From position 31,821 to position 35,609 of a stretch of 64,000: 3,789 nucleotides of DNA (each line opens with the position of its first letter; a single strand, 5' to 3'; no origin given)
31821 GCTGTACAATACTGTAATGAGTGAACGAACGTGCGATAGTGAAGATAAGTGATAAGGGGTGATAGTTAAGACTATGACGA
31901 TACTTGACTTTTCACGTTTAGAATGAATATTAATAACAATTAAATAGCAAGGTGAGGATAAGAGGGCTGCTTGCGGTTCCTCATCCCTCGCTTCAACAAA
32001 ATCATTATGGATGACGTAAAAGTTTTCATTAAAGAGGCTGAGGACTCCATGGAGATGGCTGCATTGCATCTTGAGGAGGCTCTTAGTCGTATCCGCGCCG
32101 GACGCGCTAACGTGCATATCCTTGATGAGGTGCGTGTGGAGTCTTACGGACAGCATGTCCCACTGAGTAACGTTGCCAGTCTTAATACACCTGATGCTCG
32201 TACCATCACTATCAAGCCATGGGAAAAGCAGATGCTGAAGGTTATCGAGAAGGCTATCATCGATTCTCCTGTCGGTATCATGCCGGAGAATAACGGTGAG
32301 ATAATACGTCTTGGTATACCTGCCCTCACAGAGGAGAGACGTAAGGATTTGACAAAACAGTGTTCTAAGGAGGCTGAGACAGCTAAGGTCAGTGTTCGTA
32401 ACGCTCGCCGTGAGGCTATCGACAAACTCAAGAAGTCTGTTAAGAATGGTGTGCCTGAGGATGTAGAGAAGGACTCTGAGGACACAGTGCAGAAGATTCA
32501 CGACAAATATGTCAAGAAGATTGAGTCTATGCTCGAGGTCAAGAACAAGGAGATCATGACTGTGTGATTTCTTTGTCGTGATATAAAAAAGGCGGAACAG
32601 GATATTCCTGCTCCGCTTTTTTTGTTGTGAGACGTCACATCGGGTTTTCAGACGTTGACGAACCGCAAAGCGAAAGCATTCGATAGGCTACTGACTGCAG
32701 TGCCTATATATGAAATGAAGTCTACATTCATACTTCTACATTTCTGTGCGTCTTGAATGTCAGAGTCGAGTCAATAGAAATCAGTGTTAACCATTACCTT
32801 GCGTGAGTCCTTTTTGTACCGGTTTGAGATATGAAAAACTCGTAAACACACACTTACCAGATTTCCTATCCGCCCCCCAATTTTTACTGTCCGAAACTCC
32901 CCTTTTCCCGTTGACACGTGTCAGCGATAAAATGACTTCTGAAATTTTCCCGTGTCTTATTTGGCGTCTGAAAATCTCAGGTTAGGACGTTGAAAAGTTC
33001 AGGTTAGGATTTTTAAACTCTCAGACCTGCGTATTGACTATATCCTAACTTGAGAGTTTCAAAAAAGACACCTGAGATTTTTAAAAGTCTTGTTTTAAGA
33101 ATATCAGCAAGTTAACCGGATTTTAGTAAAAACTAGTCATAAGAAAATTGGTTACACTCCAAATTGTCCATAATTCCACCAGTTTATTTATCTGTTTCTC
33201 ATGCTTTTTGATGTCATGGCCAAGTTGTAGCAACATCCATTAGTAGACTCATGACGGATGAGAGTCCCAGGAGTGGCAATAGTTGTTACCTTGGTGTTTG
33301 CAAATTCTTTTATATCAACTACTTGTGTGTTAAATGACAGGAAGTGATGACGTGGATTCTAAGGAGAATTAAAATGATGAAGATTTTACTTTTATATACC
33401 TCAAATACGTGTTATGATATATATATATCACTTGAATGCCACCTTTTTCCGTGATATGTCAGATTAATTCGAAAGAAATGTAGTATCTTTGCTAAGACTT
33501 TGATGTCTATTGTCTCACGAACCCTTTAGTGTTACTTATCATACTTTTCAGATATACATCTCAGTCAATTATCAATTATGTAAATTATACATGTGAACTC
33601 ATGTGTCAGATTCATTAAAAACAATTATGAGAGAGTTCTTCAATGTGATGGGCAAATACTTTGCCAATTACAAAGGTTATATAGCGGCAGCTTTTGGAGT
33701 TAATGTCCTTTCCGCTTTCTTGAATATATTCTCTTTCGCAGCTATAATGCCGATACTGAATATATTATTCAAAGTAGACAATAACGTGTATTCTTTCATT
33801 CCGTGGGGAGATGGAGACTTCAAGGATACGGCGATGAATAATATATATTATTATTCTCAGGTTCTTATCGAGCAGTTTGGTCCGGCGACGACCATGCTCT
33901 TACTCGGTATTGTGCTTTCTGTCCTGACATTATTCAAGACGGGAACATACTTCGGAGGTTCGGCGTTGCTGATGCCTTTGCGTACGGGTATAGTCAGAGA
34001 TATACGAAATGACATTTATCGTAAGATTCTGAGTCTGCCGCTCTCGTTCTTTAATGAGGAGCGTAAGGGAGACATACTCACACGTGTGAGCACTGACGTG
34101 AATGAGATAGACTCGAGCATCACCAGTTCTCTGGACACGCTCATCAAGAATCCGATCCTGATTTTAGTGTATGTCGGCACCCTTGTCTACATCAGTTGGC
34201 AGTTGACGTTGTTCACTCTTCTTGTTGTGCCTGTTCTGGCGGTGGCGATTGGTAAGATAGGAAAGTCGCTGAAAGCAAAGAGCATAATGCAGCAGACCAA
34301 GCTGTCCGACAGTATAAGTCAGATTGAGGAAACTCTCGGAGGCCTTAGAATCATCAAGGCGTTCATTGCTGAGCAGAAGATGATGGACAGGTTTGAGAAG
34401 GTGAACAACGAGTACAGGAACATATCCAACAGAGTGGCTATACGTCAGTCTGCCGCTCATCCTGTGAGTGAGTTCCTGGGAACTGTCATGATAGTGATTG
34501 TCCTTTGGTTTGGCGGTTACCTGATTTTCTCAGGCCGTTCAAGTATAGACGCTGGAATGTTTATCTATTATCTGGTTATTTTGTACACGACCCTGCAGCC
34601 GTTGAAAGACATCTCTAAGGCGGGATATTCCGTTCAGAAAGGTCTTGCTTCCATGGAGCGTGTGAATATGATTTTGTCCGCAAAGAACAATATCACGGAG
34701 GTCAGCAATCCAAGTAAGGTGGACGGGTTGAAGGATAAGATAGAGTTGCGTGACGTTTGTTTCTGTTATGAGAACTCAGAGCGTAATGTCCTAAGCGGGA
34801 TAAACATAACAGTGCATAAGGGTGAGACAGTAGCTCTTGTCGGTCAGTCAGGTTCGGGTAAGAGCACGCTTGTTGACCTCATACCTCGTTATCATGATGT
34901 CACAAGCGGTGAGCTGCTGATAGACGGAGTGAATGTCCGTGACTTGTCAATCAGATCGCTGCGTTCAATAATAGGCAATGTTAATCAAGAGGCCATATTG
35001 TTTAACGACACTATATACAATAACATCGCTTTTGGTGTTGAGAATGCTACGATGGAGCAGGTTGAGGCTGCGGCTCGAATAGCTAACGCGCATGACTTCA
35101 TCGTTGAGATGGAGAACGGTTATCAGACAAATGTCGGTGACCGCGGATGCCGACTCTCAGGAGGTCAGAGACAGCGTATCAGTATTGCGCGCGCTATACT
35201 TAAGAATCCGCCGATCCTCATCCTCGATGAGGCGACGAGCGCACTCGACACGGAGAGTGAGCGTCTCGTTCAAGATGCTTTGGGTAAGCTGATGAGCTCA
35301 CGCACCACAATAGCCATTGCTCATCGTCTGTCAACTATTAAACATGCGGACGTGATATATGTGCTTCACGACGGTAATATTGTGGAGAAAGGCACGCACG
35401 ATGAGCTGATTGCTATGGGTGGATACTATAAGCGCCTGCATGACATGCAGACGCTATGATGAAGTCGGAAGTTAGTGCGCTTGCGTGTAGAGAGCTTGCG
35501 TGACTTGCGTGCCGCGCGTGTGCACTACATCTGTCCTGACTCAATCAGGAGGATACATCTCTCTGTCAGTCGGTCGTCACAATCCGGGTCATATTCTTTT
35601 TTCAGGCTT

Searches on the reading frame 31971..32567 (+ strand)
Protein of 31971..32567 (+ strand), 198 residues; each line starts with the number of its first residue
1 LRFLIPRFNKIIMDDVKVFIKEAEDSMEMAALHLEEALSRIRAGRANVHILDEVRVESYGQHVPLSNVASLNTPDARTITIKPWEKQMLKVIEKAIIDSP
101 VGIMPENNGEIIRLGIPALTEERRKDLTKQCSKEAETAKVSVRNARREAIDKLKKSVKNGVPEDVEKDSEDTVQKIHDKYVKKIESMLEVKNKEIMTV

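Call 15: search_protein_families(library=pfam, proteins=[window:31971-32567:+])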
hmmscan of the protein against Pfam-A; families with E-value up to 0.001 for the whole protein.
window:31971-32567:+ (198 aa): 1 family
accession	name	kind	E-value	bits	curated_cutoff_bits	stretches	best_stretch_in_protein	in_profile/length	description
PF01765.24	RRF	-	7.2e-61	205.2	29.7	1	34-196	1-164/164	Ribosome recycling factor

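Call 28: find_homologous_proteins(query=window:32007-32567:+, max_evalue=1e-40)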
Query window:32007-32567:+ (186 aa): 7757 proteins with E <= 1e-40 among 8000 candidates; the best 120 are listed.
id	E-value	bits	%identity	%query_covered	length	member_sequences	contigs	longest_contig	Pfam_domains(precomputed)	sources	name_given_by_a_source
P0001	1.4e-106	371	96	100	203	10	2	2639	PF01765.25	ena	-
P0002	8.6e-100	349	89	100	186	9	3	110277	PF01765.25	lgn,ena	-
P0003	1.1e-98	346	88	100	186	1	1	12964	PF01765.25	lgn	-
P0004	2.1e-98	345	88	100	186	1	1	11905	PF01765.25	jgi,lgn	-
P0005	3.6e-98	344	88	100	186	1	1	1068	PF01765.25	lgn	-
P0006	2.6e-97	341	88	100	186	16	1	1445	PF01765.25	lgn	-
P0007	1.9e-96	338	85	100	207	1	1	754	PF01765.25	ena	-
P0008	2.6e-96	338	84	100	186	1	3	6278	PF01765.25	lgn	-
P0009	4.6e-96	337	84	100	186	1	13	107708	PF01765.25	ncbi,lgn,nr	ncbi:MAG: ribosome recycling factor [Bacteroidaceae bacterium]|nr:ribosome recycling factor [Bactero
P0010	1.9e-95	335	84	100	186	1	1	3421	PF01765.25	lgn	-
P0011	3.6e-95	334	84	100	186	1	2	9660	PF01765.25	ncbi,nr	ncbi:MAG: ribosome recycling factor [Bacteroides sp.]|nr:ribosome recycling factor [Roseburia sp.] M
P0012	3.9e-95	334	85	99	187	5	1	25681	PF01765.25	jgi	-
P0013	1.1e-94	333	83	100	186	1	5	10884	PF01765.25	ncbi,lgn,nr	ncbi:MAG: ribosome recycling factor [Prevotellaceae bacterium]|nr:ribosome recycling factor [Prevote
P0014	1.4e-94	332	84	100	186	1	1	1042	PF01765.25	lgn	-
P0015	2.0e-94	332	83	100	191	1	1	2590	PF01765.25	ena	-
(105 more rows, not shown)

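Call 29: find_encoding_contigs(protein=P0002, flank=10000, max_places=4)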
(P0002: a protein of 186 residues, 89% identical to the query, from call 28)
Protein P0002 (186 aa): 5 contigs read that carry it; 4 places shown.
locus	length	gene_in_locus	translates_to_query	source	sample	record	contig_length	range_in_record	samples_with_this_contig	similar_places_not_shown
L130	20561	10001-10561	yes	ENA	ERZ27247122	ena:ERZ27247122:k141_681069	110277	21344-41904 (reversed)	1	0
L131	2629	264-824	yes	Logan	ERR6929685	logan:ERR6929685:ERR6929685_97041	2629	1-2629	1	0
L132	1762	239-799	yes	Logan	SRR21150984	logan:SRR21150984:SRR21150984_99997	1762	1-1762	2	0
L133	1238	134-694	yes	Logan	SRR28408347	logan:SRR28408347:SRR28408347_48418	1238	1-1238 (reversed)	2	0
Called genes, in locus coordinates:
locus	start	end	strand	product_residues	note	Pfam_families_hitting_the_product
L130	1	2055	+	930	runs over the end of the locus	PF14200:RicinB_lectin_2 (weak), PF13385:Laminin_G_3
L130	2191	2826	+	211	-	PF00156:Pribosyltran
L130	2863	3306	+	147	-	-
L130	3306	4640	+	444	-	PF00206:Lyase_1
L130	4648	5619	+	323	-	PF00248:Aldo_ket_red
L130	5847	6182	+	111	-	-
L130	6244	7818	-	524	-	PF13360:PQQ_2 (faint), PF13570:Beta-prop_ACSF4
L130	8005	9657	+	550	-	PF05681:Fumerase, PF05683:Fumerase_C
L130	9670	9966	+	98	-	-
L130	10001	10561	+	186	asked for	PF01765:RRF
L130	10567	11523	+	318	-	PF16745:RsgA_N, PF03193:RsgA_GTPase, PF00009:GTP_EFTU (faint), PF02421:FeoB_N (faint), PF01926:MMR_HSR1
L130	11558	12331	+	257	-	-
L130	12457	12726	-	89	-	PF00312:Ribosomal_S15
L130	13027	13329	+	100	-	-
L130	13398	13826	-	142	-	-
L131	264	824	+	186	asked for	PF01765:RRF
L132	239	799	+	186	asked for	PF01765:RRF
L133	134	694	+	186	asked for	PF01765:RRF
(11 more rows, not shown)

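Call 30: find_encoding_contigs(protein=P0009, flank=10000, max_places=3)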
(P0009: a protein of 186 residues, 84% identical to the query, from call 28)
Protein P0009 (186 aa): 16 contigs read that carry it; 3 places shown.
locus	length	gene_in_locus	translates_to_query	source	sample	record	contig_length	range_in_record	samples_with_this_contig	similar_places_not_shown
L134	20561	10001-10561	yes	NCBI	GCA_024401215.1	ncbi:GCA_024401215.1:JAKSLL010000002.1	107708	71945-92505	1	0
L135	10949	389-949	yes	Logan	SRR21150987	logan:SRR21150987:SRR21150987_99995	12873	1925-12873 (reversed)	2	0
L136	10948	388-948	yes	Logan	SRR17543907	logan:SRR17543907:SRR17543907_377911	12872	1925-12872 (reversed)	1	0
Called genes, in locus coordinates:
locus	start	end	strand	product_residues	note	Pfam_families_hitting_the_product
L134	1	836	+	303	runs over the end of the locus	PF12784:PDDEXK_2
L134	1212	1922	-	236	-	PF00696:AA_kinase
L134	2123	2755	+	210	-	PF00156:Pribosyltran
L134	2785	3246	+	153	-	-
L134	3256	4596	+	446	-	PF00206:Lyase_1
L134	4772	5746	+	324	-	PF00248:Aldo_ket_red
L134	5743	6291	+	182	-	-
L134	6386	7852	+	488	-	PF01943:Polysacc_synt, PF13440:Polysacc_synt_3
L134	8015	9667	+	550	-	PF05681:Fumerase, PF05683:Fumerase_C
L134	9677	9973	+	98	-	-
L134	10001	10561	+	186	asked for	PF01765:RRF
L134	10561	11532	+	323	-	PF16745:RsgA_N, PF03193:RsgA_GTPase, PF02421:FeoB_N (faint), PF01926:MMR_HSR1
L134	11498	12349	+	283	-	-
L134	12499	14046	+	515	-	PF13167:GTP-bdg_N, PF16360:GTP-bdg_M, PF01926:MMR_HSR1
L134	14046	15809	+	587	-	PF16314:DUF4954, PF25084:LbH_EIF2B, PF25087:GMPPB_C (weak), PF20683:DUF6819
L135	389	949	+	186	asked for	PF01765:RRF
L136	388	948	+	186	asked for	PF01765:RRF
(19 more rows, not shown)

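Call 37: find_encoding_contigs(protein=window:32007-32567:+, flank=6000, max_places=10)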
Protein window:32007-32567:+ (186 aa): 7 contigs read that carry it; 3 places shown.
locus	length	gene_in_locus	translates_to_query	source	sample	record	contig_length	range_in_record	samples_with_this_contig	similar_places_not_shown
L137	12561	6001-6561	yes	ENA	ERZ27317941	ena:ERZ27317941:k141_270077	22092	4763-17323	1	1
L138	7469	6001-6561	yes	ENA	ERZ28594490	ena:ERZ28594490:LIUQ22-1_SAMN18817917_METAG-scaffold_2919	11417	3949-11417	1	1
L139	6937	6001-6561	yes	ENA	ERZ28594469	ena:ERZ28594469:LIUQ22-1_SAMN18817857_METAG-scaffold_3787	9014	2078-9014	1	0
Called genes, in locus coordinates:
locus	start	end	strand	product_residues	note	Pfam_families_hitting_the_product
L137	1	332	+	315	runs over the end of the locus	PF02485:Branch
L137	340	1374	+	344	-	PF01757:Acyl_transf_3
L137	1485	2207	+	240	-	PF01128:IspD, PF12804:NTP_transf_3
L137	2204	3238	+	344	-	PF01370:Epimerase, PF02719:Polysacc_synt_2 (faint), PF04321:RmlD_sub_bind (weak), PF01073:3Beta_HSD, PF07993:NAD_binding_4 (faint), PF16363:GDP_Man_Dehyd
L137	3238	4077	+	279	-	PF04991:LicD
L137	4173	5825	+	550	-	PF05681:Fumerase, PF05683:Fumerase_C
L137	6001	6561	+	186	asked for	PF01765:RRF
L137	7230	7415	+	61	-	-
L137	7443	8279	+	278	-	-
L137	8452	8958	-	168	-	-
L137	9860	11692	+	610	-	PF00664:ABC_membrane, PF00005:ABC_tran, PF02463:SMC_N (faint)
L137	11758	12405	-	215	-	PF14127:DUF4294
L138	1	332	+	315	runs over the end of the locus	PF02485:Branch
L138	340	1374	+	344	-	PF01757:Acyl_transf_3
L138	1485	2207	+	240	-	PF01128:IspD, PF12804:NTP_transf_3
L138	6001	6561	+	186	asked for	PF01765:RRF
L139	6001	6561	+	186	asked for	PF01765:RRF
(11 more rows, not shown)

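Call 43: search_protein_families(library=pfam, proteins=[L137:7443-8279:+, L137:8452-8958:-, L137:7230-7415:+], max_evalue=0.01)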
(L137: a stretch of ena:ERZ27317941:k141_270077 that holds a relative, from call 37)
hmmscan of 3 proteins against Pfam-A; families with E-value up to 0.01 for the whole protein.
L137:7443-8279:+ (278 aa): 1 family
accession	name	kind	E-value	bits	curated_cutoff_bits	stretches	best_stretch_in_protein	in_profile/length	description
PF04182.18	B-block_TFIIIC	-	0.0005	20.5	22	1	62-107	15-54/73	B-block binding subunit of TFIIIC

L137:8452-8958:- (168 aa): 0 families

L137:7230-7415:+ (61 aa): 0 families

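Call 83: find_encoding_contigs(protein=P0001, flank=5000, max_places=6)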
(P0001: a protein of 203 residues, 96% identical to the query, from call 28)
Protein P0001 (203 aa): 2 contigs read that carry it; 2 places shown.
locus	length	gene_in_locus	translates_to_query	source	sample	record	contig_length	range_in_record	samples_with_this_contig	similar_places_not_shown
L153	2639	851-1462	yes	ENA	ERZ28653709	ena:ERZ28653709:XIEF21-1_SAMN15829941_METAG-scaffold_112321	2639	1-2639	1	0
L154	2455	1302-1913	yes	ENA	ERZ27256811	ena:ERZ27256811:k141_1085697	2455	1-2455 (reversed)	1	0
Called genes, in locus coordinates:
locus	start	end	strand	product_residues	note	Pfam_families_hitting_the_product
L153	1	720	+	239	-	?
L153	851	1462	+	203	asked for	PF01765:RRF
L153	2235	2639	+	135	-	?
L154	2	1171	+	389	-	?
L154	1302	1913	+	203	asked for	PF01765:RRF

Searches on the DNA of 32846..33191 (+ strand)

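Call 32: search_dna_similar(query=window:32846-33191:+, collection=plasmids, mode=distant, max_evalue=0.01)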
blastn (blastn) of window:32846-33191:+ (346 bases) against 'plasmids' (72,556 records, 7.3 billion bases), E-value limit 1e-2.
No match.

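Call 33: search_dna_similar(query=window:32846-33191:+, collection=phages, mode=distant, max_evalue=0.01)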
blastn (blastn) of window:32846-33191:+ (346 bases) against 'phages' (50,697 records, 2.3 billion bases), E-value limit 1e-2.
No match.

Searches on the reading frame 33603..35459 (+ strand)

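Call 15: search_protein_families(library=pfam, proteins=[window:33603-35459:+])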
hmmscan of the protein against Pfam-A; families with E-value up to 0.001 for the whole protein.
window:33603-35459:+ (618 aa): 5 families
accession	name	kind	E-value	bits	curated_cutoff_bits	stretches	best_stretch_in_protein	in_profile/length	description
PF00664.28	ABC_membrane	-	4.8e-48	164.7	28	1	86-330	37-270/274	ABC transporter transmembrane region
PF00005.33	ABC_tran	-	1.3e-31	110.5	25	1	397-546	1-137/137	ABC transporter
PF02463.25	SMC_N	-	2.2e-07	31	40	1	517-587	136-210/220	RecF/RecN/SMC N terminal domain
PF13555.12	AAA_29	-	4.2e-05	23.6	27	1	401-425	16-40/61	P-loop containing region of AAA domain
PF03193.22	RsgA_GTPase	-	0.00022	21.5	30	1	372-428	71-127/174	RsgA GTPase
